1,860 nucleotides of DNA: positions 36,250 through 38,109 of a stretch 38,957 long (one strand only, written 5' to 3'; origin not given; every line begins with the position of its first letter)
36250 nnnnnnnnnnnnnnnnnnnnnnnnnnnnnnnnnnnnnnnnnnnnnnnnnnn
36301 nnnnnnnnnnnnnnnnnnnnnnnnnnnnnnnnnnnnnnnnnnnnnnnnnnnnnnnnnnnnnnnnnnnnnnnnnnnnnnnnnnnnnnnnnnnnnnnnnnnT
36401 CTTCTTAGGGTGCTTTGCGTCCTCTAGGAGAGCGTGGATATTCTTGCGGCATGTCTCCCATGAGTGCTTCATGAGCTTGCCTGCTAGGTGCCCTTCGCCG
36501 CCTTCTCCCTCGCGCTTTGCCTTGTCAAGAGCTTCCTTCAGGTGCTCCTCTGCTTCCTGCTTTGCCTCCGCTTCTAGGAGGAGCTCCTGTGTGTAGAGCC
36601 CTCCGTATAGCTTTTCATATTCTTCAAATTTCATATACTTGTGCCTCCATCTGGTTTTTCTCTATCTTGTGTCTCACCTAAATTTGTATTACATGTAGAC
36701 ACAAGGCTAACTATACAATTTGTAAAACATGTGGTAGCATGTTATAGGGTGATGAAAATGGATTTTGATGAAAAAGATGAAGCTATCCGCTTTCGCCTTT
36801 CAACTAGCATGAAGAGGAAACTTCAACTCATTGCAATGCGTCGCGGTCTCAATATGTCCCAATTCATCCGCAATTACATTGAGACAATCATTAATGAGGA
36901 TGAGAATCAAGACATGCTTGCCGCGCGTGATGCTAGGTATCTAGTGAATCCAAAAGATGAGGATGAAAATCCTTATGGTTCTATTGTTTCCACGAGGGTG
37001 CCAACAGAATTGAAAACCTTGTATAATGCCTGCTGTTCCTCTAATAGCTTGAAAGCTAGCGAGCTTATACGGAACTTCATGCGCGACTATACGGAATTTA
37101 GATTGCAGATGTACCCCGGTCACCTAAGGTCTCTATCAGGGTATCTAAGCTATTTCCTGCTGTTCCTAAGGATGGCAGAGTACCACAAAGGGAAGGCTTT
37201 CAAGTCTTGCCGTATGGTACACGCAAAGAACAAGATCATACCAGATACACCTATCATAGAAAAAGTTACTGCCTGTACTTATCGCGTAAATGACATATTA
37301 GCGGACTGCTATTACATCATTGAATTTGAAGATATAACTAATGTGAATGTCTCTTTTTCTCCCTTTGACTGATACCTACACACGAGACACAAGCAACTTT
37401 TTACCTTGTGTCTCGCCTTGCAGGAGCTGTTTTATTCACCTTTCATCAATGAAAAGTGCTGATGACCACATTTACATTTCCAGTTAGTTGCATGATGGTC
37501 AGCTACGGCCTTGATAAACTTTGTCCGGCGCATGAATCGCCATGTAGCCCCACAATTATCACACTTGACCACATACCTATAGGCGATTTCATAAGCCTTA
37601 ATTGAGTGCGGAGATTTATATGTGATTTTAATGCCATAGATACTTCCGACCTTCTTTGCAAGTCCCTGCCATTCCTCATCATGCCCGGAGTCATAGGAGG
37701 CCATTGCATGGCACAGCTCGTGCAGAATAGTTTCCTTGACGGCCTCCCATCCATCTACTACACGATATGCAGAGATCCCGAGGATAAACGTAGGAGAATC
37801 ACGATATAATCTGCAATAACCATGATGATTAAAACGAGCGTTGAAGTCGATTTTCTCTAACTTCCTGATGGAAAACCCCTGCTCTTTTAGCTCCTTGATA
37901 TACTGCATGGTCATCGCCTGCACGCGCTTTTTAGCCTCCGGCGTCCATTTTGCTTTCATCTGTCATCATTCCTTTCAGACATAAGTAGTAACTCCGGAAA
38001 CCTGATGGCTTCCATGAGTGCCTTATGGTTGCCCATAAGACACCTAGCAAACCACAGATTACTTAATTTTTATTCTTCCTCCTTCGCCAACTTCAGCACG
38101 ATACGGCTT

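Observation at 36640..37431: A lone opposite-strand gene in a T7-like genome encodes a single-chain tandem-RHH regulator, wedged between the early genes and the RNAP gene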

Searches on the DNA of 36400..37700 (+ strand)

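Call 8: search_dna_similar(query=window:36400-37700:+, collection=phages, mode=distant)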
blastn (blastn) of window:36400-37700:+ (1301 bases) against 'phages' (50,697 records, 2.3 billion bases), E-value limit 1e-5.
No match.

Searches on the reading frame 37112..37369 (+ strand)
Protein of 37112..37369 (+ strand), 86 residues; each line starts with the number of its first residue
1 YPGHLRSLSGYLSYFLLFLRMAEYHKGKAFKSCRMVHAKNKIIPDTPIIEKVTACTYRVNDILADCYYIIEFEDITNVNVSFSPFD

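Call 77: search_solved_structures(query=A7, max_evalue=10)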
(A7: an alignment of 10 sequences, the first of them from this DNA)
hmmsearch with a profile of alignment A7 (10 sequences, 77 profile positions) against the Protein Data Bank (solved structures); distinct sequences matched with E-value up to 10: 0.

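Call 78: search_protein_families(library=pfam, alignment_id=A7, max_evalue=1)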
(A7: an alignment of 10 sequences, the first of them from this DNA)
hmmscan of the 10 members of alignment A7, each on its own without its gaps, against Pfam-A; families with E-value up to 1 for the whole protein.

A. member 1, seq(86 aa): 0 families

B. families by the number of members that match (of 10 scanned): 5 families
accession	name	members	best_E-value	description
PF09984.15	sCache_4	1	0.016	Single cache domain 4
PF10500.14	SR-25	1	0.042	Nuclear RNA-splicing-associated protein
PF19343.5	HAM1_N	1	0.048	HAM1-like, N-terminal domain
PF24744.1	CARF-assoc_HTH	1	0.18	CARF-associated HTH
PF03967.18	PRCH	1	0.24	Photosynthetic reaction centre, H-chain N-terminal region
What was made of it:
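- Checked: It has no Pfam or PDB sequence match (calls 77, 78).
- Tried and rejected: A profile of the C-terminal domain alone found nothing in the PDB or Pfam (calls 77, 78).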

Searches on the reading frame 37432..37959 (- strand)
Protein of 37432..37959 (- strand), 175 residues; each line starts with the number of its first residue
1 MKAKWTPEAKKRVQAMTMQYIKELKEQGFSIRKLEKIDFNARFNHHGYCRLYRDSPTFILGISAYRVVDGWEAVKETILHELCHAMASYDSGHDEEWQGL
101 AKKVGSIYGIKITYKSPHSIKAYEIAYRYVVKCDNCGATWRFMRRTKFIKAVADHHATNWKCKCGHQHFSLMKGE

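Call 6: search_protein_families(library=pfam, proteins=[window:37432-37959:-], max_evalue=1)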
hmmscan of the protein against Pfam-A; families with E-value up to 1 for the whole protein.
window:37432-37959:- (175 aa): 5 families
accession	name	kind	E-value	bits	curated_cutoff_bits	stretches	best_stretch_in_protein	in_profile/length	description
PF10263.15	SprT-like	-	5.4e-09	36.3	25.6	1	20-114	4-106/108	SprT-like family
PF08325.16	WLM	-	0.0026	18.3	26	1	71-102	80-108/190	WLM domain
PF19134.6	DUF5817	-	0.026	14.9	31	1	131-159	22-50/57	Domain of unknown function (DUF5817)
PF17181.9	EPF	-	0.028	14.8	27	1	133-170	16-51/52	Epidermal patterning factor proteins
PF25296.1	Decapeptide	-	0.18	12.1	45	1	22-41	5-24/74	Decapeptide repeat region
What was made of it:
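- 37432..37959 (-): SprT-like metalloprotease. It is the last early gene, and its transcription converges on the RHH gene. PF10263 E 5e-9 (call 6).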

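Call 7: search_protein_families(library=phrogs, proteins=[window:37432-37959:-], max_evalue=1)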
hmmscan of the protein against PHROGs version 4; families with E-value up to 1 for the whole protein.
window:37432-37959:- (175 aa): 10 families
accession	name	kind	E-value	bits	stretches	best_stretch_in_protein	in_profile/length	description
phrog_3768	-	unknown function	1.1e-09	39.6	1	1-125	6-128/216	-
phrog_6361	-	unknown function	6.4e-07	30.2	1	56-105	66-116/203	-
phrog_6445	-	unknown function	1.1e-06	29.7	1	70-106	59-95/180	-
phrog_1006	-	unknown function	5.9e-06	27.1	1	39-168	35-146/155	-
phrog_10840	-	unknown function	4.8e-05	24.4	1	44-106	52-110/223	-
phrog_27319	-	unknown function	0.00084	19.8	1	58-172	98-204/220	-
phrog_7410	-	unknown function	0.002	18.8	1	127-139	4-16/41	-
phrog_10756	-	unknown function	0.044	14.4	1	71-106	78-116/262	-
phrog_8294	-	unknown function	0.058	14.5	1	111-139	23-50/56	-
phrog_34822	-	unknown function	0.23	12.1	0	36-49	21-34/46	-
